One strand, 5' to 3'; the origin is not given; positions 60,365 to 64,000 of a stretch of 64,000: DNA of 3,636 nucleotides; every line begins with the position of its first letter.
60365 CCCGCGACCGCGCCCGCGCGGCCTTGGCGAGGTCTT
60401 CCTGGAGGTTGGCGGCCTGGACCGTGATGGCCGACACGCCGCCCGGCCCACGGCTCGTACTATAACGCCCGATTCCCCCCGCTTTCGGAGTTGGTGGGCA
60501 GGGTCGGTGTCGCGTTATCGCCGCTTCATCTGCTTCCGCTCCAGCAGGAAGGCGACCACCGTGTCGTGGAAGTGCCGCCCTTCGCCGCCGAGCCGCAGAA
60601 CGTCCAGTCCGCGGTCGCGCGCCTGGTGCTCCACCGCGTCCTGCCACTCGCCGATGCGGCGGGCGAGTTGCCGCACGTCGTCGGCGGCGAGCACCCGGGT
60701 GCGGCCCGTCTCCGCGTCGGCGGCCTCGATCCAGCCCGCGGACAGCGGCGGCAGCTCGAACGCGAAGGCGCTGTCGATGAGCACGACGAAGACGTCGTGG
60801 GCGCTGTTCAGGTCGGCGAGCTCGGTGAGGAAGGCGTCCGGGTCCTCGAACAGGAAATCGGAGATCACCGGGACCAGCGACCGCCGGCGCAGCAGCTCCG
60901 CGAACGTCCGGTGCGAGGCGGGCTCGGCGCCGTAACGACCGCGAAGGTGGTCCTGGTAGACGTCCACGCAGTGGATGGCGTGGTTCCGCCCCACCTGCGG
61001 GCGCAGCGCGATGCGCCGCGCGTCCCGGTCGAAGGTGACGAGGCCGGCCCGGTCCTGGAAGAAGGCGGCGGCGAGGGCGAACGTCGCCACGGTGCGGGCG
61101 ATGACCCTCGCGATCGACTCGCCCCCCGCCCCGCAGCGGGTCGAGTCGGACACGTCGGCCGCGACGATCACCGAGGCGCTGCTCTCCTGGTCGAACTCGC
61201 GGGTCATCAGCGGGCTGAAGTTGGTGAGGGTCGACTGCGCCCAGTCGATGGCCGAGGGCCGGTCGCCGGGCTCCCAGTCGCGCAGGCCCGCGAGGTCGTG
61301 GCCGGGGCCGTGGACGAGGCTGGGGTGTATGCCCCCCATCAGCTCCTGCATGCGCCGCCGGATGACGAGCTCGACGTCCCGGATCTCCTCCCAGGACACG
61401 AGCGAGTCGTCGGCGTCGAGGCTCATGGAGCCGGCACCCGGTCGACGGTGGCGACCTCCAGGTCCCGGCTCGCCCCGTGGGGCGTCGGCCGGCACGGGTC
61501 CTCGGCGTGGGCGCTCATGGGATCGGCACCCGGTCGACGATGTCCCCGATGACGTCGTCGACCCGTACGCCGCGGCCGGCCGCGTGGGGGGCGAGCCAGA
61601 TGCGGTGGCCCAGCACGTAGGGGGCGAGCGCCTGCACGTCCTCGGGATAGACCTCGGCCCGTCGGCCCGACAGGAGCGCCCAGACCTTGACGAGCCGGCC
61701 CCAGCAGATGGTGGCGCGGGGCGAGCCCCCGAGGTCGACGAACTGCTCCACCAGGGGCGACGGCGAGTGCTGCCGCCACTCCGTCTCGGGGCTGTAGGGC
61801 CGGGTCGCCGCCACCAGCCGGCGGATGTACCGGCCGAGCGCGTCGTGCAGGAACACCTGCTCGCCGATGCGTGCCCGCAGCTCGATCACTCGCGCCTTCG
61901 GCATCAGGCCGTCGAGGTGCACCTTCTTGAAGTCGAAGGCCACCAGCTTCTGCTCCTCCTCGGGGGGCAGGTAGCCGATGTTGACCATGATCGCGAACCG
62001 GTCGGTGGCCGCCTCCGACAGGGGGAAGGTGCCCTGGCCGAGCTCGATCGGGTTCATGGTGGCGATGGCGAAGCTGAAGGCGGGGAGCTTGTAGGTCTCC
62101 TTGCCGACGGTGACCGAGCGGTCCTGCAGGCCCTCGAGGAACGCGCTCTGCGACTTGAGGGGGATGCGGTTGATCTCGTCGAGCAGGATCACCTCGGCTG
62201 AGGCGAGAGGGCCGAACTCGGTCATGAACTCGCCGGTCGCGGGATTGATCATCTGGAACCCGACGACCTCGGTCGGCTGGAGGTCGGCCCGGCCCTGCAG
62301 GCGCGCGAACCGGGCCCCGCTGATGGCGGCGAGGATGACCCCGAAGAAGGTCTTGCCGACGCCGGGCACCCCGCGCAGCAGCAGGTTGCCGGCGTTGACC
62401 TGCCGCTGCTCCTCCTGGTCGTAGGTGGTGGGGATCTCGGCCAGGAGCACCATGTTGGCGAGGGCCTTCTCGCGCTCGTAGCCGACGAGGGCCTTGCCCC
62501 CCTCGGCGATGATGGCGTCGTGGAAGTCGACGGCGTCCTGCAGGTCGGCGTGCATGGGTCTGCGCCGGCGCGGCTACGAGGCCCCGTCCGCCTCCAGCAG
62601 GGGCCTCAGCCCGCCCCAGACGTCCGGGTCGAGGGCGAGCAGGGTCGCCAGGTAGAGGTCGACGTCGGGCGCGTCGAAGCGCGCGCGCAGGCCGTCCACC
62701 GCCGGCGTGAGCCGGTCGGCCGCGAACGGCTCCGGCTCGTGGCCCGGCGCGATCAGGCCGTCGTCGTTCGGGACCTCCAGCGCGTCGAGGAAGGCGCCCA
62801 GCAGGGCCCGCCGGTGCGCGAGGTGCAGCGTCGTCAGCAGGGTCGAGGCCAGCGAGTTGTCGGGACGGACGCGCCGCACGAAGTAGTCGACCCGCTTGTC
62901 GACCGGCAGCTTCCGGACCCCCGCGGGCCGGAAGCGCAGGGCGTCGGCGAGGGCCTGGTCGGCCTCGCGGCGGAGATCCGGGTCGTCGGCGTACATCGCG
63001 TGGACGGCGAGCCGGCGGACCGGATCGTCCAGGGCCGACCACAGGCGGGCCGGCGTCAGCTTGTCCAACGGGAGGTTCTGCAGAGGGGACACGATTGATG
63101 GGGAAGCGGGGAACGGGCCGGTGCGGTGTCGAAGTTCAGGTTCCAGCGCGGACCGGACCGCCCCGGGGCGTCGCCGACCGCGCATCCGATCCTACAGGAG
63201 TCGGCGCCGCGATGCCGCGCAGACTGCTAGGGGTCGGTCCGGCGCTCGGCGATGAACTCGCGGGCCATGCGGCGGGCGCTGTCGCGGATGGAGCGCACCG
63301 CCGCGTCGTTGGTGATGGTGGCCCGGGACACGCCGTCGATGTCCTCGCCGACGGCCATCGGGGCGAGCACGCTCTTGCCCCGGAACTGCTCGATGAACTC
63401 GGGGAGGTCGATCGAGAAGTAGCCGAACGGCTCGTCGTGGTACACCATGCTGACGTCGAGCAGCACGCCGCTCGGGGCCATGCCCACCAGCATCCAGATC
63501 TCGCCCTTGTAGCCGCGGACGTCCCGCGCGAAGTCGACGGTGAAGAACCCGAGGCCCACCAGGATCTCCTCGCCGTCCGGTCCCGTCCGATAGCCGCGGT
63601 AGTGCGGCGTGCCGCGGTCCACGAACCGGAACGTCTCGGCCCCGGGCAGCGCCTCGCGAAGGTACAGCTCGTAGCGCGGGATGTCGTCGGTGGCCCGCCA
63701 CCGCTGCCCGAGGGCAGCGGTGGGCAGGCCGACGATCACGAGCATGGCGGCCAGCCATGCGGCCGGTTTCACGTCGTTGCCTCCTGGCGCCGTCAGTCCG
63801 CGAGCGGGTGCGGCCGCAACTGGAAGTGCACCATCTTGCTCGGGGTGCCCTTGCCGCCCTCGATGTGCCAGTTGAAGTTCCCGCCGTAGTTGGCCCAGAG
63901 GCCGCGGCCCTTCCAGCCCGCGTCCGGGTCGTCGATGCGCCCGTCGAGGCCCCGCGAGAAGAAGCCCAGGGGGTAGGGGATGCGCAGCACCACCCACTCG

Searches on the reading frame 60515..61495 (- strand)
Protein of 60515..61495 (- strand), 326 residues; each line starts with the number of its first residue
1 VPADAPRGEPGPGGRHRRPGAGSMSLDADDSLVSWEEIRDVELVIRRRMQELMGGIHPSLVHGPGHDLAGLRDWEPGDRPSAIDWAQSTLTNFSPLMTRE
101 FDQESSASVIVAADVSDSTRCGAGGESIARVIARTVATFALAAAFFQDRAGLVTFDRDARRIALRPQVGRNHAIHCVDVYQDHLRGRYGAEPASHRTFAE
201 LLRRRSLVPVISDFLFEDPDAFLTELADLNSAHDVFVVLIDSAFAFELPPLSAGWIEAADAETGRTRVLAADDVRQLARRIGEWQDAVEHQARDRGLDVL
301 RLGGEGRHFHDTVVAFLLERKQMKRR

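Call 55: search_protein_families(library=pfam, proteins=[window:60515-61495:-], max_evalue=0.0001)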
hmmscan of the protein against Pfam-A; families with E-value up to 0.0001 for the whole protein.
window:60515-61495:- (326 aa): 1 family
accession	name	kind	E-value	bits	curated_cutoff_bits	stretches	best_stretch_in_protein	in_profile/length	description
PF01882.25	DUF58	-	9.1e-22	77.8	23.4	1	72-273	3-201/216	Protein of unknown function DUF58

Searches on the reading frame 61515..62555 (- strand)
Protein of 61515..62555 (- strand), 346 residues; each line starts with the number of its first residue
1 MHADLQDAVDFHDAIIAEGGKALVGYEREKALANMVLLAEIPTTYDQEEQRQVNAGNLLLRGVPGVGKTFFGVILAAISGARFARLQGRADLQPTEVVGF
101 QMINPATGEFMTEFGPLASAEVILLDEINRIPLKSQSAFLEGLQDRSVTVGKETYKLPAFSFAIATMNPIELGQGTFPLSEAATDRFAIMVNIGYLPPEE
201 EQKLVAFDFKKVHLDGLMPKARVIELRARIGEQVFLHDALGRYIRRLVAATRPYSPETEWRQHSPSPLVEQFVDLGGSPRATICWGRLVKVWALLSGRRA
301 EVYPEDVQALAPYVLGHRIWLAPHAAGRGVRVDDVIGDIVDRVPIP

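Call 55: search_protein_families(library=pfam, proteins=[window:61515-62555:-], max_evalue=0.0001)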
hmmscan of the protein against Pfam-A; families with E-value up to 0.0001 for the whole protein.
window:61515-62555:- (346 aa): 6 families
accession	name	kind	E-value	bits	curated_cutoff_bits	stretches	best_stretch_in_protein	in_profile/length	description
PF07726.17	AAA_3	-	1.9e-34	118.8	27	1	58-188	2-130/131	ATPase family associated with various cellular activities (AAA)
PF17863.7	AAA_lid_2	-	5.2e-14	52.2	22.7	1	269-338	5-73/74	AAA lid domain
PF07728.20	AAA_5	-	1.5e-11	44.9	22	1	57-187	1-139/139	AAA domain (dynein-related subfamily)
PF20030.5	bpMoxR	-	1e-06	28.5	27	1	53-205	29-178/205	MoxR domain in the MoxR-vWA-beta-propeller ternary systems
PF00493.29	MCM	-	1.7e-05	24.5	23.3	1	11-171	14-175/224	MCM P-loop domain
PF00004.35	AAA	-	3.7e-05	24.6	21.2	1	58-147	1-96/131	ATPase family associated with various cellular activities (AAA)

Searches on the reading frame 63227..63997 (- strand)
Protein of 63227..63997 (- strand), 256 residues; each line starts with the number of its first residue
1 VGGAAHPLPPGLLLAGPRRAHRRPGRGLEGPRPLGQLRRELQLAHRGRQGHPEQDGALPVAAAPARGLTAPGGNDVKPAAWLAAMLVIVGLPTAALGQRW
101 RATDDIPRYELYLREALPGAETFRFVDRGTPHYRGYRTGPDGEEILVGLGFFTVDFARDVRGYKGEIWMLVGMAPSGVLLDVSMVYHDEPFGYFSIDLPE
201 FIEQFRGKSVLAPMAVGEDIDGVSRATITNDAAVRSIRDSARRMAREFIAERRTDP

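Call 69: search_protein_families(library=pfam, proteins=[window:63227-63997:-], max_evalue=0.01)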
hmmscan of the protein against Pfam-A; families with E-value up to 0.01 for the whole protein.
window:63227-63997:- (256 aa): 1 family
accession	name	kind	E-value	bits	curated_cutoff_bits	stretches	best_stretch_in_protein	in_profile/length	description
PF04205.19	FMN_bind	-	1.2e-06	29.5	22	1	162-239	1-74/77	FMN-binding domain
